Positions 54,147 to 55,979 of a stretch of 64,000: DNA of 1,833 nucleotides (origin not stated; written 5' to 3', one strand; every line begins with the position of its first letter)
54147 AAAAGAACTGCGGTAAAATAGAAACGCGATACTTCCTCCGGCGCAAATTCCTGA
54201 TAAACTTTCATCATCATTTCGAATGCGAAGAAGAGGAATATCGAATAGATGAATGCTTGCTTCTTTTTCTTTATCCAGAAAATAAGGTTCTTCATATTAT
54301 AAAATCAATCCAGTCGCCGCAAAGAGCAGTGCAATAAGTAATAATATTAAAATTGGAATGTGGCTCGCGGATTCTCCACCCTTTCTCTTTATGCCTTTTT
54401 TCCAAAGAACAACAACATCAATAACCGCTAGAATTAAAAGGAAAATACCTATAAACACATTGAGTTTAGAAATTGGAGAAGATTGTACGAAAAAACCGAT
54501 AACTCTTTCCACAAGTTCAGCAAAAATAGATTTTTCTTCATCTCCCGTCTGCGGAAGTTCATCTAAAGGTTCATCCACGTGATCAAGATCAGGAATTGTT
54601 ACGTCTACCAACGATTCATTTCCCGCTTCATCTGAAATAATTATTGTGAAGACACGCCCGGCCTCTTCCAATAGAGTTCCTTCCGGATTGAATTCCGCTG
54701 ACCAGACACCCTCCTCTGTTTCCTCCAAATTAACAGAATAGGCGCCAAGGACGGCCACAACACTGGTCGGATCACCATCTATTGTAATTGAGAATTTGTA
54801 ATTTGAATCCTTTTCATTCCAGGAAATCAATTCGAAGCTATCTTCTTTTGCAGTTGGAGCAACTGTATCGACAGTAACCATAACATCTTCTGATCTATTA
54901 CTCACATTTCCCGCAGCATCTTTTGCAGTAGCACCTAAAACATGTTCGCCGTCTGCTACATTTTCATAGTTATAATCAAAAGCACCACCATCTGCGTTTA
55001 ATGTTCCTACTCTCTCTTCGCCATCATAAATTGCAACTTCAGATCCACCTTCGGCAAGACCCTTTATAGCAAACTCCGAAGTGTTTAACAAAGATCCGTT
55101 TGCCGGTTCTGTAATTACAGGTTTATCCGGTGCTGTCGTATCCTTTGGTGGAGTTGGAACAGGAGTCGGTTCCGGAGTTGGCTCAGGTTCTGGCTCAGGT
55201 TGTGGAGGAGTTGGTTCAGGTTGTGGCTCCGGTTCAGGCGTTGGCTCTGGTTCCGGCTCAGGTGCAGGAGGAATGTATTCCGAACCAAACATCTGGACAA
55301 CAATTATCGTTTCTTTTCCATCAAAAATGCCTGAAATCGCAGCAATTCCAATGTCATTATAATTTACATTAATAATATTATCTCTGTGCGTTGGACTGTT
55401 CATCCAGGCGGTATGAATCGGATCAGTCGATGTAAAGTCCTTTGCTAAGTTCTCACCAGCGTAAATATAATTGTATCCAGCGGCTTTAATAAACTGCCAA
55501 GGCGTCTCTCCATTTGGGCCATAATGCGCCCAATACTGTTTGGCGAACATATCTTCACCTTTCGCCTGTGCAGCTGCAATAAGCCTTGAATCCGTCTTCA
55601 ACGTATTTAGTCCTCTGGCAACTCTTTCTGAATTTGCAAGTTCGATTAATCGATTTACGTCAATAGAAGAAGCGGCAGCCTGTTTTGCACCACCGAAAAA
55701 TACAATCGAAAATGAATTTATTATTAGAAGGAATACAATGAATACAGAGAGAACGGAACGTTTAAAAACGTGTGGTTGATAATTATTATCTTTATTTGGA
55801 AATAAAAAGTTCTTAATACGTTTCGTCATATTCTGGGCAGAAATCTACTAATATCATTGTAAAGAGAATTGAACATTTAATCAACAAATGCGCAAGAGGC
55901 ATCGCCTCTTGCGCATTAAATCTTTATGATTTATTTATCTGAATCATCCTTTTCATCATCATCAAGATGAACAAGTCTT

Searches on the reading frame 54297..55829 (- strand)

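Call 40: search_protein_families(library=ncbifam, proteins=[window:54297-55829:-], max_evalue=0.00001)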
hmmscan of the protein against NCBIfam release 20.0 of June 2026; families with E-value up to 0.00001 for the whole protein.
window:54297-55829:- (510 aa): 5 families
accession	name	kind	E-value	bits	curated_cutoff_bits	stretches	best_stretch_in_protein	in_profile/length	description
TIGR02909.1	spore_YkwD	subfamily_domain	1.4e-32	112.2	171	1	59-181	6-125/127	uncharacterized protein, YkwD family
NF052539.1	DivAsocLipDalA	equivalog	2.3e-16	60.1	200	1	59-163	49-153/169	divisome-associated lipoprotein DalA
NF033510.3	Ca_tandemer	repeat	2.3e-10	40.7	50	1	231-310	8-96/96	Ca2+-stabilized repeat-containing adhesin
NF037973.1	metallo_SslE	exception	1.4e-07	29.3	3000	1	187-227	49-90/1519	lipoprotein metalloprotease SslE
NF040520.1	Ig_like_BLP2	equivalog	5.1e-06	24.9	750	0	229-326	250-341/730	Ig-like repeat protein Blp2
